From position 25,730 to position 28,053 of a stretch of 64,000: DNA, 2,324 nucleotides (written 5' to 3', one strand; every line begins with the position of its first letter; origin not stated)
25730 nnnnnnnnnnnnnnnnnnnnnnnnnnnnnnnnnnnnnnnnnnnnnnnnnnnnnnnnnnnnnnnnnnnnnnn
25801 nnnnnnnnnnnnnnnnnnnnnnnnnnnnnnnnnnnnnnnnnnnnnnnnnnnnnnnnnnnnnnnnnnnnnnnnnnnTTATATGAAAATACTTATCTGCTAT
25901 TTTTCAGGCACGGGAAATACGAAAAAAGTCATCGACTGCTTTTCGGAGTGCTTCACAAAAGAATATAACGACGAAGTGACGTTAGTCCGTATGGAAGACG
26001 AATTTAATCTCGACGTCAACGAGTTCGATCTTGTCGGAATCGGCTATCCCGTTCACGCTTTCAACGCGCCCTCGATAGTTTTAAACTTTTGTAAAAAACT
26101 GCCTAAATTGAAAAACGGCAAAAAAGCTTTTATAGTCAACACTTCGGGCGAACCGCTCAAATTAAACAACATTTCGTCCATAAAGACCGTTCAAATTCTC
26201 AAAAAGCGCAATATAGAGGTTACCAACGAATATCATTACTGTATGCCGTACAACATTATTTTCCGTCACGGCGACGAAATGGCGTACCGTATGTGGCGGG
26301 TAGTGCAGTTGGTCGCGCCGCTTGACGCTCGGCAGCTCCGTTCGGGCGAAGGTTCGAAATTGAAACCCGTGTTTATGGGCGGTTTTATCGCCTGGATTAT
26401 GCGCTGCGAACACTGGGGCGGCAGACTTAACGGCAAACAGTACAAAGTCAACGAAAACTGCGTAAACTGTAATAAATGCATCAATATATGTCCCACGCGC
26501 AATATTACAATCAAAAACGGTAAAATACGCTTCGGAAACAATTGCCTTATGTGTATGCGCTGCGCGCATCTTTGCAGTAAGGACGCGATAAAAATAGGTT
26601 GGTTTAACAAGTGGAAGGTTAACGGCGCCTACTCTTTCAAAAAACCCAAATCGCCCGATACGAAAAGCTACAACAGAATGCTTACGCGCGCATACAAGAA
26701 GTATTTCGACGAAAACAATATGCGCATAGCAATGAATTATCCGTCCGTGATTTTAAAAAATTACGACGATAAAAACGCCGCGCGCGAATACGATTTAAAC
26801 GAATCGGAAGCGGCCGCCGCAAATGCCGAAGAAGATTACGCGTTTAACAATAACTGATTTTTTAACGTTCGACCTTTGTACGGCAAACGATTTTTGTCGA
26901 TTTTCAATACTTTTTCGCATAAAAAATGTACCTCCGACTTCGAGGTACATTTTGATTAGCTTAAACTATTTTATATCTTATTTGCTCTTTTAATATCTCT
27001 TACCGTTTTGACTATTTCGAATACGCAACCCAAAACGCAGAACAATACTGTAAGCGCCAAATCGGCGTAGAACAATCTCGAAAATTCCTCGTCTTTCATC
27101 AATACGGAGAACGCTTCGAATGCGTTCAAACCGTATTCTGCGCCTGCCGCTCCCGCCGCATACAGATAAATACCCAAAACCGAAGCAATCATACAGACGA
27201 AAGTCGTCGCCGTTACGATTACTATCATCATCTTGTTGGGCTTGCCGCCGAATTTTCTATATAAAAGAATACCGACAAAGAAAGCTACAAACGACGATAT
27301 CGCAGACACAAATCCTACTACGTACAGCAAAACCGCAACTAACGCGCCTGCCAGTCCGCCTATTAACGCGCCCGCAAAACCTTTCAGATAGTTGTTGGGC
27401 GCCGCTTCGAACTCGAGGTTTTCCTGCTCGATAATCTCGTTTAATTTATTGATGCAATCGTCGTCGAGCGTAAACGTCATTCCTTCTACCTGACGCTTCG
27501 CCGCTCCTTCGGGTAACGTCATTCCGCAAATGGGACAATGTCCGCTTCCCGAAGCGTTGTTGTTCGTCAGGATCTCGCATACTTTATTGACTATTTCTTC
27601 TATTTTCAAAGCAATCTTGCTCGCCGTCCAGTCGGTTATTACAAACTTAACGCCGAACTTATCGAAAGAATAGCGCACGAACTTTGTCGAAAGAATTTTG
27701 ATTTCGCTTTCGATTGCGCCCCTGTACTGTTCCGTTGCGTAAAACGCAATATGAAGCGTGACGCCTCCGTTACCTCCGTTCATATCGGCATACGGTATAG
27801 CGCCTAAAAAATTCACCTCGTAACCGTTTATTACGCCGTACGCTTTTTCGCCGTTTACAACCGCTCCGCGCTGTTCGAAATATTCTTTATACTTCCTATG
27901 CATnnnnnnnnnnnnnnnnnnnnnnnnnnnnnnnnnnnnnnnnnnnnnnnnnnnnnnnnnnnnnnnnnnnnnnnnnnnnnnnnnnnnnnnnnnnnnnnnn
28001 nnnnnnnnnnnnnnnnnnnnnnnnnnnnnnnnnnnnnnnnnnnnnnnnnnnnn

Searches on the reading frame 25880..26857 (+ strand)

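Call 7: search_protein_families(library=pfam, proteins=[window:25880-26857:+], max_evalue=0.01)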
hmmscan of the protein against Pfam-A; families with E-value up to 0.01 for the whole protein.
window:25880-26857:+ (325 aa): 12 families
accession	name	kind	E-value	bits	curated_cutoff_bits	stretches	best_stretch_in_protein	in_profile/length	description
PF12724.12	Flavodoxin_5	-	2.8e-08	34.6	27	1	4-85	1-81/145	Flavodoxin domain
PF13484.11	Fer4_16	-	1.4e-07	32.7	30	1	193-212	1-20/66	4Fe-4S double cluster binding domain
PF13746.11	Fer4_18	-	3e-06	27.8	27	1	185-236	52-99/114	4Fe-4S dicluster domain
PF13187.11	Fer4_9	-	1.7e-05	25.2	27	1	193-237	1-52/52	4Fe-4S dicluster domain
PF12838.12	Fer4_7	-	3.4e-05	24.6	27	1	193-236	1-52/52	4Fe-4S dicluster domain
PF00037.32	Fer4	-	3.5e-05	23.9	21.1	1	191-209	5-23/24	4Fe-4S binding domain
PF12641.12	Flavodoxin_3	-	0.00015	22.1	27.5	1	4-96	1-84/160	Flavodoxin domain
PF13237.11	Fer4_10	-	0.0002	21.7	25.5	1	189-232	4-52/53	4Fe-4S dicluster domain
PF14697.11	Fer4_21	-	0.00048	20.6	35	0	189-208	36-56/59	4Fe-4S dicluster domain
PF12682.12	Flavodoxin_4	-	0.00058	19.8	24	0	44-91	69-114/155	Flavodoxin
PF12800.12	Fer4_4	-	0.0048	17.6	24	1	192-206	2-16/17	4Fe-4S binding domain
PF25160.1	LdpA_Fe-S-bd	-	0.0078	16.4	27.6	0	190-211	24-45/49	LdpA Fe-S cluster-binding domain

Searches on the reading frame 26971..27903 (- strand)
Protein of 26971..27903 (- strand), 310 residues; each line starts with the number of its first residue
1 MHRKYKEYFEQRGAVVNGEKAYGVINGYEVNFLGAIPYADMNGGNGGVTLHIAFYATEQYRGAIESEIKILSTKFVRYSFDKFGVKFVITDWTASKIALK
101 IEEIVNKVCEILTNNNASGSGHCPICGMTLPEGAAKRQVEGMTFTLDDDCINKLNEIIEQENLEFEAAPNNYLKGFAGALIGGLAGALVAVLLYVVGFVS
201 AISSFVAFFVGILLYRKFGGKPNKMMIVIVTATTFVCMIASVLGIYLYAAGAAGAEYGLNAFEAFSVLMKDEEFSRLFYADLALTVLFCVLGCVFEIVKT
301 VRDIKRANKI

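Call 7: search_protein_families(library=pfam, proteins=[window:26971-27903:-], max_evalue=0.01)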
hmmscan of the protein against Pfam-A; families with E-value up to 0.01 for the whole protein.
window:26971-27903:- (310 aa): 0 families

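Call 24: find_encoding_contigs(protein=window:26971-27903:-, flank=5000, max_places=10)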
Protein window:26971-27903:- (310 aa): 1 contig read that carries it; 1 place shown.
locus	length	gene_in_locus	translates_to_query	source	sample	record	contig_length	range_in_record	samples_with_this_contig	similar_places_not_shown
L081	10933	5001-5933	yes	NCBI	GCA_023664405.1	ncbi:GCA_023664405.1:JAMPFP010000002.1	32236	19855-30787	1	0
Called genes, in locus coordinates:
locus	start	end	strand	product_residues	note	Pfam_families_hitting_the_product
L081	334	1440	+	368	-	PF00712:DNA_pol3_beta, PF02767:DNA_pol3_beta_2, PF02768:DNA_pol3_beta_3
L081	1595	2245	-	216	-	PF02915:Rubrerythrin, PF21349:RUBY_RBDX (faint)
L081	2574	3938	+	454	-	PF11638:DnaA_N, PF00308:Bac_DnaA, PF03969:AFG1_ATPase (faint), PF01695:IstB_IS21, PF00004:AAA (weak), PF08299:Bac_DnaA_C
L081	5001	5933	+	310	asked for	-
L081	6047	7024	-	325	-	PF12724:Flavodoxin_5, PF13746:Fer4_18 (weak), PF13187:Fer4_9 (weak), PF13484:Fer4_16 (faint)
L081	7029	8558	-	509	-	PF01073:3Beta_HSD, PF01370:Epimerase, PF04321:RmlD_sub_bind (weak), PF07993:NAD_binding_4, PF16363:GDP_Man_Dehyd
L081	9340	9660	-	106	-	-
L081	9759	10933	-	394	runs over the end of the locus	PF14281:PDDEXK_4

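Call 104: list_cluster_members(proteins=[L081:2574-3935:+, window:26974-27903:-])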
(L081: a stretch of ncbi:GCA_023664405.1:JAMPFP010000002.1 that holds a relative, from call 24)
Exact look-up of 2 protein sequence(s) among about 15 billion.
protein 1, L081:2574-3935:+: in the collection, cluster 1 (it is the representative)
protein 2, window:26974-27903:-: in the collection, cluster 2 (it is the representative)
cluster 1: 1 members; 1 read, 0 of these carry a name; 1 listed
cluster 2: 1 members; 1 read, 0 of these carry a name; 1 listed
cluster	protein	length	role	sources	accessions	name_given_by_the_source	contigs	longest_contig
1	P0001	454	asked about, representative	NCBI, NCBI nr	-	-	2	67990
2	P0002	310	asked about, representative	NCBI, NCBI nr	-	-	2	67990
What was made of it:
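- On Large ornate RNAs: No relatives at intermediate distance exist (call 104).
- DnaA and the neighbouring 310-aa protein are singletons at 90% clustering, so no relatives at intermediate distance exist to test it (call 104).
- Tried and rejected: Relatives at intermediate distance through protein clusters (call 104): none exist.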
